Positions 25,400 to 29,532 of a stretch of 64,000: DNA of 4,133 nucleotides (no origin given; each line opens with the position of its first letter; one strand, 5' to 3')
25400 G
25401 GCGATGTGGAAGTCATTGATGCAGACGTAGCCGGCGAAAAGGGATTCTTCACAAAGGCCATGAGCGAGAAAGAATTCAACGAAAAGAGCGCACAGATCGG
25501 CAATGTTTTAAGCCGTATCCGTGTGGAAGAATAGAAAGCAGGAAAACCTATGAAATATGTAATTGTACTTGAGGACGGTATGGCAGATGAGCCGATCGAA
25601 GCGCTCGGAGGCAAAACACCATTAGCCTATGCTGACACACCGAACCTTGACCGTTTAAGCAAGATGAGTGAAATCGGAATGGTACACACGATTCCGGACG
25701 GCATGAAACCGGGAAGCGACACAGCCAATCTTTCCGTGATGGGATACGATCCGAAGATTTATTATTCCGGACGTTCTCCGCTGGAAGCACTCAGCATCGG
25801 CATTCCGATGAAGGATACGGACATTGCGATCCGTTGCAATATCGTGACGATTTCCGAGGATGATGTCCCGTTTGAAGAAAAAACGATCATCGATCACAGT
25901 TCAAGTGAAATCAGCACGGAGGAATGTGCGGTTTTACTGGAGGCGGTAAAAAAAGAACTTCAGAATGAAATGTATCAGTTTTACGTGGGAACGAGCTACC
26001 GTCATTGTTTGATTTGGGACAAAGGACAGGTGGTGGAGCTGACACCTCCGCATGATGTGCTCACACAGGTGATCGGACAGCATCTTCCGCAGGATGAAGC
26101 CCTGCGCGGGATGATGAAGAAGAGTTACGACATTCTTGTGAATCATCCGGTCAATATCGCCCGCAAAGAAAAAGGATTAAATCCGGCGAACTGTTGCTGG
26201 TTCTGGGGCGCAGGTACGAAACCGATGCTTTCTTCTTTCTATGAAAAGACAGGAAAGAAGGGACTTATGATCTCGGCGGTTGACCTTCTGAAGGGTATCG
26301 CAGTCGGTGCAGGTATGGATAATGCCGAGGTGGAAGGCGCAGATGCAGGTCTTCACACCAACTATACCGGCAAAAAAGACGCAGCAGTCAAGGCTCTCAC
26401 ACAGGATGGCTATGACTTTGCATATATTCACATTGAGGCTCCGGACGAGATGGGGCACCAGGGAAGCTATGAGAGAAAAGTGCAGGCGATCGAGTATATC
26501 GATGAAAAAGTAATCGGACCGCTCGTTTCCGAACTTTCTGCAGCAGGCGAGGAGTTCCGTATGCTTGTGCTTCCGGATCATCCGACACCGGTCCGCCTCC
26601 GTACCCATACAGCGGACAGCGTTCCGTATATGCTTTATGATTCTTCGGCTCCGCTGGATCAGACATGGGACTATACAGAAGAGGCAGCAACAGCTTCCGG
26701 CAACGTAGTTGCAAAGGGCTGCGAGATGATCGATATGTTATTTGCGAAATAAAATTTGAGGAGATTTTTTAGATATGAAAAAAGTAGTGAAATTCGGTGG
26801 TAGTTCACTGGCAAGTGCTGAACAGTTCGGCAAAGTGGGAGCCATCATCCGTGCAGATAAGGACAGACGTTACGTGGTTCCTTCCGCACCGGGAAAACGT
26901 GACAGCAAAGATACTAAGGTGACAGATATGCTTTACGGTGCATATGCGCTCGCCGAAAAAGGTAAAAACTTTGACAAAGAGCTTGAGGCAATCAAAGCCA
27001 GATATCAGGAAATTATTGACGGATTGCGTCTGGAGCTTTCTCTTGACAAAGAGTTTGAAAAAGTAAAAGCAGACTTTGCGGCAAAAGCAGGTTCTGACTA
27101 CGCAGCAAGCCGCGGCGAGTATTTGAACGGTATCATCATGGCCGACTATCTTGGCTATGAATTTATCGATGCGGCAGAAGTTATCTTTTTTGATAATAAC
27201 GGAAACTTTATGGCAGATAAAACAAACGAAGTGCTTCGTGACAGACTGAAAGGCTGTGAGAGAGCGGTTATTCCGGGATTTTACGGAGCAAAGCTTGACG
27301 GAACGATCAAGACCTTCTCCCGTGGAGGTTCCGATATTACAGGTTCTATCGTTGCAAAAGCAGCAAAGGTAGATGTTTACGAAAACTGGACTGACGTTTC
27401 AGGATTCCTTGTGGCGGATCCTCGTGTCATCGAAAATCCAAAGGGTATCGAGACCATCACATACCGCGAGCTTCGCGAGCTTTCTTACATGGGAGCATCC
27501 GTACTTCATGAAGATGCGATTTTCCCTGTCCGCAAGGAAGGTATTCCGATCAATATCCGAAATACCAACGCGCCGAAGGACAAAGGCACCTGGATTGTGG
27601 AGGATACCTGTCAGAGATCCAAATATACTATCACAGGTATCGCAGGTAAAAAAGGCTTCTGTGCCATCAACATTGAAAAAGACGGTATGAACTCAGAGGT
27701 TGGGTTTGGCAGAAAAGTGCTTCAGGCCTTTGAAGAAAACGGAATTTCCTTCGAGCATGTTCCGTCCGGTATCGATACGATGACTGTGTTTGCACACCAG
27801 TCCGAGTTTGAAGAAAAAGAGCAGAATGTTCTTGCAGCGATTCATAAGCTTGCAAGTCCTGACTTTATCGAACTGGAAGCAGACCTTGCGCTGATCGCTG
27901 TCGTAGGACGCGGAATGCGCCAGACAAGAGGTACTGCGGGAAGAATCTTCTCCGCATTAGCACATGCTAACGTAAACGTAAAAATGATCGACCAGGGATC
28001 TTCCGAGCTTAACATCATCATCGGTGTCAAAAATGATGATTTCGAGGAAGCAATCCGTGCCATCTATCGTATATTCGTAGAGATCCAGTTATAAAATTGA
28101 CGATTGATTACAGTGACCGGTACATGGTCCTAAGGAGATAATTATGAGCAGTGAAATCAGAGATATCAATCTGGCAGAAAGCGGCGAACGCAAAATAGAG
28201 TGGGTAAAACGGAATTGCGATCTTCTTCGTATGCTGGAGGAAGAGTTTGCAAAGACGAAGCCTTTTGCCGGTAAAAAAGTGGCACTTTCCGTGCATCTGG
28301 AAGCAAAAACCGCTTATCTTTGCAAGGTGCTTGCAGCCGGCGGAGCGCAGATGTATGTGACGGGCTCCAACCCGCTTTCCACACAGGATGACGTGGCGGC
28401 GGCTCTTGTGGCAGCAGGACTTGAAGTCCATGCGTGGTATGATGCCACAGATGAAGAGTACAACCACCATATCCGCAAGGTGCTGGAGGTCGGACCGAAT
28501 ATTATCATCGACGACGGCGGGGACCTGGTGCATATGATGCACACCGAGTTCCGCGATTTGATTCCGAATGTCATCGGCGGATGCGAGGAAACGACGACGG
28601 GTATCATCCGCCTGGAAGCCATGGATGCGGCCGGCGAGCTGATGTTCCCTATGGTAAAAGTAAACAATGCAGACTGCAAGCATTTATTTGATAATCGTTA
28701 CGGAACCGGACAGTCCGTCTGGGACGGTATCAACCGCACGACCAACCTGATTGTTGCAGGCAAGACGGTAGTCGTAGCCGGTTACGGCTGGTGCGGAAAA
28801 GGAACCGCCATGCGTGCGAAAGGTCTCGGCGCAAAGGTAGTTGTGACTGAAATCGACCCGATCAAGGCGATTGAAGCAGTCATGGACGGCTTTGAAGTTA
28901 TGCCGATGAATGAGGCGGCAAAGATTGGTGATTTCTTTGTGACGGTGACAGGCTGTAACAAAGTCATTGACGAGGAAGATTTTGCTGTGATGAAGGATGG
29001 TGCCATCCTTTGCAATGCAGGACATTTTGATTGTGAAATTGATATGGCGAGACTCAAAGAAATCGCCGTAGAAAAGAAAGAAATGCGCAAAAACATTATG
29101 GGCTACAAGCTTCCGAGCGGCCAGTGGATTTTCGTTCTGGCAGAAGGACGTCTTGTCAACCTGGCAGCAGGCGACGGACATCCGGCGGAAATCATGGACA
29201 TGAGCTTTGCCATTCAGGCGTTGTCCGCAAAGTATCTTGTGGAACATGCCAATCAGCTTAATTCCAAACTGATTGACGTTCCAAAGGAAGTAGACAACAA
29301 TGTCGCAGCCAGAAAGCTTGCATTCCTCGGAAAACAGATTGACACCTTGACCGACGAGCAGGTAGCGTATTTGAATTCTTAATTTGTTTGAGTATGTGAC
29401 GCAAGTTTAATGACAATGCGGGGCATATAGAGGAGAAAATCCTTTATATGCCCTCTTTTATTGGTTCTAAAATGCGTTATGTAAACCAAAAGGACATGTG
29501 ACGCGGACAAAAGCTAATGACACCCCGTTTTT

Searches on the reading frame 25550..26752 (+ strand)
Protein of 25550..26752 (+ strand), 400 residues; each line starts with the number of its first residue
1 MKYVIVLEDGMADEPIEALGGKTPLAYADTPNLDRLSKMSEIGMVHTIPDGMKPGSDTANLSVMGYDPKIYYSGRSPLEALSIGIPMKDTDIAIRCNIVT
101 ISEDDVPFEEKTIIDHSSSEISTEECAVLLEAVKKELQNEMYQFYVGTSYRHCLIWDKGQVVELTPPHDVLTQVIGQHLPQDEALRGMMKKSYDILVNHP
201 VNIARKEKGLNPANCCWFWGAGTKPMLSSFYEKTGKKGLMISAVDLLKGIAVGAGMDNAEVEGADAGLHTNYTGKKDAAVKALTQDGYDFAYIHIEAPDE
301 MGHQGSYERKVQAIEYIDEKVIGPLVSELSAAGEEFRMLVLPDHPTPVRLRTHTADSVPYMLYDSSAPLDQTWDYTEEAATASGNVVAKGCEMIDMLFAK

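Call 7: search_protein_families(library=pfam, proteins=[window:25550-26752:+], max_evalue=0.001)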
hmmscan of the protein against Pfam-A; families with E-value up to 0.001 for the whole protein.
window:25550-26752:+ (400 aa): 2 families
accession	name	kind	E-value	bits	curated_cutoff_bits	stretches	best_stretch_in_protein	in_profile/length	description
PF10143.14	PhosphMutase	-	1.5e-58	197.9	21.5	1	38-202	2-170/170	2,3-bisphosphoglycerate-independent phosphoglycerate mutase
PF01676.23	Metalloenzyme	-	7.7e-42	144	24.3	1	1-366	1-224/252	Metalloenzyme superfamily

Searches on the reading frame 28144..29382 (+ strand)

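Call 68: search_protein_families(library=pfam, proteins=[window:28144-29382:+], max_evalue=0.0001)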
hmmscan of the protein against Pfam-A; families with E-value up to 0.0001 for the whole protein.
window:28144-29382:+ (412 aa): 4 families
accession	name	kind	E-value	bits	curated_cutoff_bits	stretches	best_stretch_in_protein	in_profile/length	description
PF00670.27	AdoHcyase_NAD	-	1.2e-57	195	27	1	184-343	1-160/162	S-adenosyl-L-homocysteine hydrolase, NAD binding domain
PF05221.23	AdoHcyase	-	7.2e-53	180.1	25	2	4-135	3-139/299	S-adenosyl-L-homocysteine hydrolase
PF02826.25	2-Hacid_dh_C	-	1.4e-10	41.2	25.1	1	190-293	20-127/178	D-isomer specific 2-hydroxyacid dehydrogenase, NAD binding domain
PF07991.19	KARI_N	-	2.7e-06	27.5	20.6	1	204-297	2-99/165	Acetohydroxy acid isomeroreductase, NADPH-binding domain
